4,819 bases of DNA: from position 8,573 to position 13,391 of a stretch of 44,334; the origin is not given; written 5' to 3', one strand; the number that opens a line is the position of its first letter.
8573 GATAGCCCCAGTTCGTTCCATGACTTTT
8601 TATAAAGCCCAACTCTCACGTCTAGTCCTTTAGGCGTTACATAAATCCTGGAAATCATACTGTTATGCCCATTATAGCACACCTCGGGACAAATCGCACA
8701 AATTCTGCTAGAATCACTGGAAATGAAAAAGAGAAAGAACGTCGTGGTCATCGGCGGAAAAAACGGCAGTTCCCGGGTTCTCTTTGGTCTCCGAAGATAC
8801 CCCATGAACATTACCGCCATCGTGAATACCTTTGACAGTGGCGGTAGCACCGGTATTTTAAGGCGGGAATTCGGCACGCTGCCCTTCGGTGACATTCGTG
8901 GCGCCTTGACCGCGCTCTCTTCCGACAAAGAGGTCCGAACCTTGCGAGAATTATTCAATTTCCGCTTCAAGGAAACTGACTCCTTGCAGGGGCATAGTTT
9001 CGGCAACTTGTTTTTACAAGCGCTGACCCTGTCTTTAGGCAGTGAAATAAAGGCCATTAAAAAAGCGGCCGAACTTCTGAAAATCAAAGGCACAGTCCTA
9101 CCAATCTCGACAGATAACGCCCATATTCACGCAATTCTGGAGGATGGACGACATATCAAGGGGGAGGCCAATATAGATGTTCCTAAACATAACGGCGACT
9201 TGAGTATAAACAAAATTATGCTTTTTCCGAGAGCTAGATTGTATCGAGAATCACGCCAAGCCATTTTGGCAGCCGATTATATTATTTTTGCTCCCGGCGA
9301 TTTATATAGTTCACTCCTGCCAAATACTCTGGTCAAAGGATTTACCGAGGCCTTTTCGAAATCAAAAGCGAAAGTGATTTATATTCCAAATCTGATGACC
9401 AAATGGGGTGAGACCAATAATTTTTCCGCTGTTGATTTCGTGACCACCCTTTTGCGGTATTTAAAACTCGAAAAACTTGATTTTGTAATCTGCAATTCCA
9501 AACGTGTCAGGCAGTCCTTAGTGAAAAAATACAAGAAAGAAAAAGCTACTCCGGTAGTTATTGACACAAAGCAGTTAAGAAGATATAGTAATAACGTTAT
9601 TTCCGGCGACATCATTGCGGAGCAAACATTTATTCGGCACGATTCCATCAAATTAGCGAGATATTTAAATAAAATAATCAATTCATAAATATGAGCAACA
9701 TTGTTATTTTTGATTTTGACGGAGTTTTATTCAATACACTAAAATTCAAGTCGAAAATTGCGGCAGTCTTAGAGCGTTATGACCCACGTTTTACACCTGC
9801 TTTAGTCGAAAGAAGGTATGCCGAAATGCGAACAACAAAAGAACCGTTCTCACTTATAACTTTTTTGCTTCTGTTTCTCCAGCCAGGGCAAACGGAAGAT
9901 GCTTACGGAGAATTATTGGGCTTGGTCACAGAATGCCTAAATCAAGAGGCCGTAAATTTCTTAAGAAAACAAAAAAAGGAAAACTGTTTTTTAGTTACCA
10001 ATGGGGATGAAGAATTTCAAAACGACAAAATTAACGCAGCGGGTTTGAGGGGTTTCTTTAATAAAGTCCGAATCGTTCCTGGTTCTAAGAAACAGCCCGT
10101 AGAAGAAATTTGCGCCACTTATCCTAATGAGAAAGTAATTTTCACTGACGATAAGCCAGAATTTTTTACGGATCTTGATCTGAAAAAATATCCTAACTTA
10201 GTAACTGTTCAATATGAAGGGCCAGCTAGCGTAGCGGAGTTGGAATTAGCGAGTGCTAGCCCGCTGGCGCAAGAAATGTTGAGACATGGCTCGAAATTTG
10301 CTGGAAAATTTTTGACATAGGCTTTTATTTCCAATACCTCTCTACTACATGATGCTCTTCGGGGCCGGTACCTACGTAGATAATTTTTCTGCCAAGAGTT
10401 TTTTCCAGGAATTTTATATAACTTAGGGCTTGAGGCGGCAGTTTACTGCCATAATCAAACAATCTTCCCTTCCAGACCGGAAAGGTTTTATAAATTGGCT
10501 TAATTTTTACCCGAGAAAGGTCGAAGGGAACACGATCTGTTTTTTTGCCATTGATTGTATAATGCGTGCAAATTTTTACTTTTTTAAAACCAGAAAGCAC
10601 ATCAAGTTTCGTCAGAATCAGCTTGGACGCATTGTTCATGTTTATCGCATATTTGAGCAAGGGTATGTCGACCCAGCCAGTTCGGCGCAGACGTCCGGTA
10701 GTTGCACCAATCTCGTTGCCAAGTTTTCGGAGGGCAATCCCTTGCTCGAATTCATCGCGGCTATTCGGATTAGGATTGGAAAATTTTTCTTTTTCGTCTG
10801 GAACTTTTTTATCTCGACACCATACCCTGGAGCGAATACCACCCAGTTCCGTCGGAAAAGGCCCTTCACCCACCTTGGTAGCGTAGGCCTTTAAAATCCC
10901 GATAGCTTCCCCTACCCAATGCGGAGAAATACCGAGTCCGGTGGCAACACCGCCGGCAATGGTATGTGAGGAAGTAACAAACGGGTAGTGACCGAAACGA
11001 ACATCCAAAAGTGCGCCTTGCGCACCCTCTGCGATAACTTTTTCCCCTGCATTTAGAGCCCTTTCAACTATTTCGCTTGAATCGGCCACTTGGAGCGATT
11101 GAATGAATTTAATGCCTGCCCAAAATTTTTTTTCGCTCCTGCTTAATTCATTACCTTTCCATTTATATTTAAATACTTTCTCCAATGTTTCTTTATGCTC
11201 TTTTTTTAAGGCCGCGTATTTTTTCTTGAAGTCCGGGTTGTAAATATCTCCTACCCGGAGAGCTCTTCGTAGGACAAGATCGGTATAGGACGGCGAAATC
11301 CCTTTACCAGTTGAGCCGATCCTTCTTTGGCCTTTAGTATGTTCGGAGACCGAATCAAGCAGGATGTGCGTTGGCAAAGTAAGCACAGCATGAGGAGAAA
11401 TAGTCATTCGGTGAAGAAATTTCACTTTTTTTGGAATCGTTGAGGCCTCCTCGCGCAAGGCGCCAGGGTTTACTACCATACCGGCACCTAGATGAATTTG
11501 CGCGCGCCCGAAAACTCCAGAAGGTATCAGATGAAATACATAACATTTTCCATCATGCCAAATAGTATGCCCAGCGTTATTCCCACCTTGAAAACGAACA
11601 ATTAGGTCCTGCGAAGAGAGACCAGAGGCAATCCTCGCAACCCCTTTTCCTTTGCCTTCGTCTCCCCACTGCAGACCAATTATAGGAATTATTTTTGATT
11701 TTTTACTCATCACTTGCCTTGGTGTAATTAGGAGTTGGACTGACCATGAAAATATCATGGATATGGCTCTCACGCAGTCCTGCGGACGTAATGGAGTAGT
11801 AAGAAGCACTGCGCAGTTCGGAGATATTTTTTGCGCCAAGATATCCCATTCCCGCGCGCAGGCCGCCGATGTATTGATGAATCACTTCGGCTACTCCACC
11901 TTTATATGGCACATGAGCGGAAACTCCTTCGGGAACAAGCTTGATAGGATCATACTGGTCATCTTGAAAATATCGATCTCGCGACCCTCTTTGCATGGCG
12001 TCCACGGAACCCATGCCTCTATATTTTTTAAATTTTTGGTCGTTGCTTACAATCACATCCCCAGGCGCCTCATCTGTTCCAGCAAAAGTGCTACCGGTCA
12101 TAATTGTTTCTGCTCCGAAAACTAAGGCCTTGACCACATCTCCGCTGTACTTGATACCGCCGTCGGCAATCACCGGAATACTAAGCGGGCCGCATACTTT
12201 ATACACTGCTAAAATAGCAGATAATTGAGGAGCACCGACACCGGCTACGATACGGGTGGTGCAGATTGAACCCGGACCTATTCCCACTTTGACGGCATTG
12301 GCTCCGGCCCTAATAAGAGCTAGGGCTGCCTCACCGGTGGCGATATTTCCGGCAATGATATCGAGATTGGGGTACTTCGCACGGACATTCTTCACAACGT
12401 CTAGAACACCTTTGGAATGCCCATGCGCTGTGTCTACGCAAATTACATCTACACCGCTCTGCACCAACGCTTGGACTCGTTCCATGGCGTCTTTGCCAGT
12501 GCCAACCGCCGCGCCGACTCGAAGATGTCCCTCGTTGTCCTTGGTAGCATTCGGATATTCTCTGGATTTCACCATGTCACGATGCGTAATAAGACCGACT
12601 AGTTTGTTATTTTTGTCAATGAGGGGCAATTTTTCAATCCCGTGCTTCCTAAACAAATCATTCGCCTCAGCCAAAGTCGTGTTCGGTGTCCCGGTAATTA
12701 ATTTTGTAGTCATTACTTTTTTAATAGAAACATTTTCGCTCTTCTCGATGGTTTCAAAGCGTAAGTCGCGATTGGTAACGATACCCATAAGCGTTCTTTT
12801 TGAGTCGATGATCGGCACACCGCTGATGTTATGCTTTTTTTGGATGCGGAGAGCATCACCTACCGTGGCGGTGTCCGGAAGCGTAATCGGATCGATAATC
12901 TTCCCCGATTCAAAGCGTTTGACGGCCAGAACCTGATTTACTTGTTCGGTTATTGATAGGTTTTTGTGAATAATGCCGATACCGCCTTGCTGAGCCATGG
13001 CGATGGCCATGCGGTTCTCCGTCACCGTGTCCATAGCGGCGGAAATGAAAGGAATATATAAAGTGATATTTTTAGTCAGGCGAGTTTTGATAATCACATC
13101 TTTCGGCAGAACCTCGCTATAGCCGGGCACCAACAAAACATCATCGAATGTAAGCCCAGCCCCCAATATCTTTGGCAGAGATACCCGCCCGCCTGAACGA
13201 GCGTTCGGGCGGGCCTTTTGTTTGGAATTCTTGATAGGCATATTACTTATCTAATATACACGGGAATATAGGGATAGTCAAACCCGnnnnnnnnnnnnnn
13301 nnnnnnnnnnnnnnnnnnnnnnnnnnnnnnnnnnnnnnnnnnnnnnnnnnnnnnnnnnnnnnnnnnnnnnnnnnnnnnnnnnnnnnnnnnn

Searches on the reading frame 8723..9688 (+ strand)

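Call 82: search_protein_families(library=pfam, proteins=[window:8723-9688:+], max_evalue=0.01)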
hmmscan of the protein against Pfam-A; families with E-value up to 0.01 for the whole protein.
window:8723-9688:+ (321 aa): 1 family
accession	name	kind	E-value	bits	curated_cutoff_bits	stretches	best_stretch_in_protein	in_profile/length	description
PF01933.23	CofD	-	3.9e-80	269.6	30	1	7-297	1-289/290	2-phospho-L-lactate transferase CofD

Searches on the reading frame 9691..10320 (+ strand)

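Call 82: search_protein_families(library=pfam, proteins=[window:9691-10320:+], max_evalue=0.01)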
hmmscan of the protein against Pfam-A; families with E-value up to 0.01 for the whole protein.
window:9691-10320:+ (209 aa): 2 families
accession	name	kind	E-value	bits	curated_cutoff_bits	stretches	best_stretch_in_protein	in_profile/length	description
PF00702.32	Hydrolase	-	9.6e-07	29.8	26.4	1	4-155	3-180/191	haloacid dehalogenase-like hydrolase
PF13419.12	HAD_2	-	2.3e-05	25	23.8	0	5-30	1-27/178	Haloacid dehalogenase-like hydrolase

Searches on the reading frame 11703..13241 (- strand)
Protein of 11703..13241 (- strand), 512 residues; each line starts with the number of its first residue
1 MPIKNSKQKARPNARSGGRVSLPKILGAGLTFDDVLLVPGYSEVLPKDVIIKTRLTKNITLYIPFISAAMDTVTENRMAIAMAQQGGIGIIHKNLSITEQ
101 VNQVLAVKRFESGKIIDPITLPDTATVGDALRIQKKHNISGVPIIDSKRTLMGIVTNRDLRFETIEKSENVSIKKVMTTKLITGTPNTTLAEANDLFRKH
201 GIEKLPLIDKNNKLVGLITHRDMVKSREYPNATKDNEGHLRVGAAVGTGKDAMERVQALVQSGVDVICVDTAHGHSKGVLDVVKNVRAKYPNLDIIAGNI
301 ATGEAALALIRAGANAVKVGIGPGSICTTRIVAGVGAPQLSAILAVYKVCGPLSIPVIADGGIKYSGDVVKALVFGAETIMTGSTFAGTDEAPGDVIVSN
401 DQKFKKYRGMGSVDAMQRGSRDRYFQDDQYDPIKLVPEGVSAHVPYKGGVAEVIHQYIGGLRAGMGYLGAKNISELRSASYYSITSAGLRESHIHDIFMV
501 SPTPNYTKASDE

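Call 13: search_protein_families(library=pfam, proteins=[window:11703-13241:-])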
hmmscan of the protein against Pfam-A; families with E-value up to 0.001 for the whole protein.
window:11703-13241:- (512 aa): 5 families
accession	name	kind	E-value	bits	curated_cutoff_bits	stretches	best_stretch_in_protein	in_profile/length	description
PF00478.31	IMPDH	-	2.9e-156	520.2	25.6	1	29-495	1-345/345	IMP dehydrogenase / GMP reductase domain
PF00571.33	CBS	-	1.4e-24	86.6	24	2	173-226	1-54/57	CBS domain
PF03060.21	NMO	-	1.7e-09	38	28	1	235-403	85-242/331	Nitronate monooxygenase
PF01070.24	FMN_dh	-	8e-07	28.8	24.9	1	293-386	219-305/350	FMN-dependent dehydrogenase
PF00977.27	His_biosynth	-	7.3e-05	22.8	23.6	0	343-417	62-132/228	Histidine biosynthesis protein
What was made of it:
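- Checked: It lies in guaB (11703-13241, -; Pfam IMPDH from residue 29, call 13).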

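Call 18: find_homologous_proteins(query=window:11703-13241:-, max_evalue=1e-50)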
Query window:11703-13241:- (512 aa): 8000 proteins with E <= 1e-50 among 8000 candidates; the best 120 are listed.
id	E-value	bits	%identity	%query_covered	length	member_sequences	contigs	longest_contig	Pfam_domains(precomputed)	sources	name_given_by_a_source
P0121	0.0e+0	1076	100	96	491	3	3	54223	PF01070.25,PF00478.32,PF03060.22,PF00571.34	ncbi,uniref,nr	ncbi:IMP dehydrogenase [Candidatus Nomurabacteria bacterium RIFCSPLOWO2_02_FULL_44_12]|uniref:Inosin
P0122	9.3e-258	874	77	99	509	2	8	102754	PF01070.25,PF00478.32,PF03060.22,PF00571.34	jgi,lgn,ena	-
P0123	9.9e-257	870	77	99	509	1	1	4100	PF01070.25,PF00478.32,PF03060.22,PF00571.34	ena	-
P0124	2.3e-254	863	76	99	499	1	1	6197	PF00478.32,PF03060.22,PF00571.34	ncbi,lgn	-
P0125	1.9e-250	850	76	97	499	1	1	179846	PF01070.25,PF00478.32,PF03060.22,PF00571.34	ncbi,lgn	ncbi:MAG: IMP dehydrogenase [Patescibacteria group bacterium]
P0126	3.8e-250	849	76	97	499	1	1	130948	PF01070.25,PF00478.32,PF03060.22,PF00571.34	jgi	jgi:IMP dehydrogenase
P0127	1.8e-249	846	77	95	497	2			PF00478.32,PF03060.22,PF00571.34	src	-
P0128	4.9e-249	845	76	99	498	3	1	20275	PF01070.25,PF00478.32,PF03060.22,PF00571.34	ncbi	-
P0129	6.9e-247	838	76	95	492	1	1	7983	PF01070.25,PF00478.32,PF03060.22,PF00571.34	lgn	-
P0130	5.8e-246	835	77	95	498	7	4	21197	PF01070.25,PF00478.32,PF03060.22,PF00571.34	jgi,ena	-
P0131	2.6e-245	833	75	97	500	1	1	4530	PF00478.32,PF03060.22,PF00571.34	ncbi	-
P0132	2.8e-244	829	74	97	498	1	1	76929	PF01070.25,PF00478.32,PF03060.22,PF00571.34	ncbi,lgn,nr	ncbi:MAG: IMP dehydrogenase [bacterium]|nr:IMP dehydrogenase [bacterium]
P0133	3.5e-244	829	74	97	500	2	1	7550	PF01070.25,PF00478.32,PF03060.22,PF00571.34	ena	-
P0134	4.6e-244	829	76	96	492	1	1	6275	PF01070.25,PF00478.32,PF03060.22,PF00571.34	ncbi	-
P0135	2.0e-243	827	74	95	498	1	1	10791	PF01070.25,PF00478.32,PF03060.22,PF00571.34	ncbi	-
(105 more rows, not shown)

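Call 20: find_encoding_contigs(protein=P0122, flank=10000, max_places=2)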
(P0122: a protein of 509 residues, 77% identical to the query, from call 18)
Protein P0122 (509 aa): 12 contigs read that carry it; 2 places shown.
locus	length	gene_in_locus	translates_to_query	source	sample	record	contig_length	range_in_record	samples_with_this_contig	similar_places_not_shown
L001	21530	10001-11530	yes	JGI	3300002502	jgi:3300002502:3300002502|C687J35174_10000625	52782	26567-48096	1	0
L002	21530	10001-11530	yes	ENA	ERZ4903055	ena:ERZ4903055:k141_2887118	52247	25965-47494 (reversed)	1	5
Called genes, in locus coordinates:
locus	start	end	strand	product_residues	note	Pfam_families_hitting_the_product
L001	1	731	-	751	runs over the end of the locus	PF01751:Toprim, PF01131:Topoisom_bac, PF01396:Zn_ribbon_Top1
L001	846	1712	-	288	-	PF02481:DNA_processg_A, PF17782:WHD_DprA (faint)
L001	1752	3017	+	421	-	-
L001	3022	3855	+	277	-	-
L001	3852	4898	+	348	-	PF01207:Dus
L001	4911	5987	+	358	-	PF05496:RuvB_N, PF13177:DNA_pol3_delta2, PF00004:AAA, PF13401:AAA_22 (faint), PF13177:DNA_pol3_delta2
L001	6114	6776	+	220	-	PF01182:Glucosamine_iso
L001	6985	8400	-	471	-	PF02195:ParB_N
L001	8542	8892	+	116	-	PF01488:Shikimate_DH (weak), PF02254:TrkA_N (weak), PF02826:2-Hacid_dh_C (weak), PF03446:NAD_binding_2, PF03807:F420_oxidored (weak)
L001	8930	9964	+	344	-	PF00479:G6PD_N, PF02781:G6PD_C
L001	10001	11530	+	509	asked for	PF00478:IMPDH, PF00571:CBS, PF03060:NMO (weak), PF01070:FMN_dh (weak)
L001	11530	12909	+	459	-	PF00709:Adenylsucc_synt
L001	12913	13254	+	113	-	-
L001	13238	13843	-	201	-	-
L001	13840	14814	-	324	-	PF01933:CofD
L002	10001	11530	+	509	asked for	PF00478:IMPDH, PF00571:CBS, PF03060:NMO (weak), PF01070:FMN_dh (weak)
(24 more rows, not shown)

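Call 70: find_encoding_contigs(protein=P0125, flank=1500, max_places=1)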
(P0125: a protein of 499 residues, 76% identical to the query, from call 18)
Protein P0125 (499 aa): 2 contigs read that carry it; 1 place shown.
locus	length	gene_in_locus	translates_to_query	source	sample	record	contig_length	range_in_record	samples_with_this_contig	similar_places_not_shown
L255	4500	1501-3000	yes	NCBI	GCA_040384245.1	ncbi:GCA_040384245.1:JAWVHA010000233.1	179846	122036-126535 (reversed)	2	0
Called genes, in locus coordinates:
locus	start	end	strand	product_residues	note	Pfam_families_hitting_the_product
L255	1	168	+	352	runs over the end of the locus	PF05496:RuvB_N (weak), PF13177:DNA_pol3_delta2 (weak), PF00004:AAA, PF13401:AAA_22 (faint), PF13177:DNA_pol3_delta2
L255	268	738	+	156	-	PF00293:NUDIX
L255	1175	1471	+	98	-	PF01035:DNA_binding_1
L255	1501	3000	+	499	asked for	PF00478:IMPDH, PF00571:CBS, PF03060:NMO, PF01070:FMN_dh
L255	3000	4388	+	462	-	PF00709:Adenylsucc_synt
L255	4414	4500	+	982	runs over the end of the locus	PF18072:FGAR-AT_linker, PF00586:AIRS, PF02769:AIRS_C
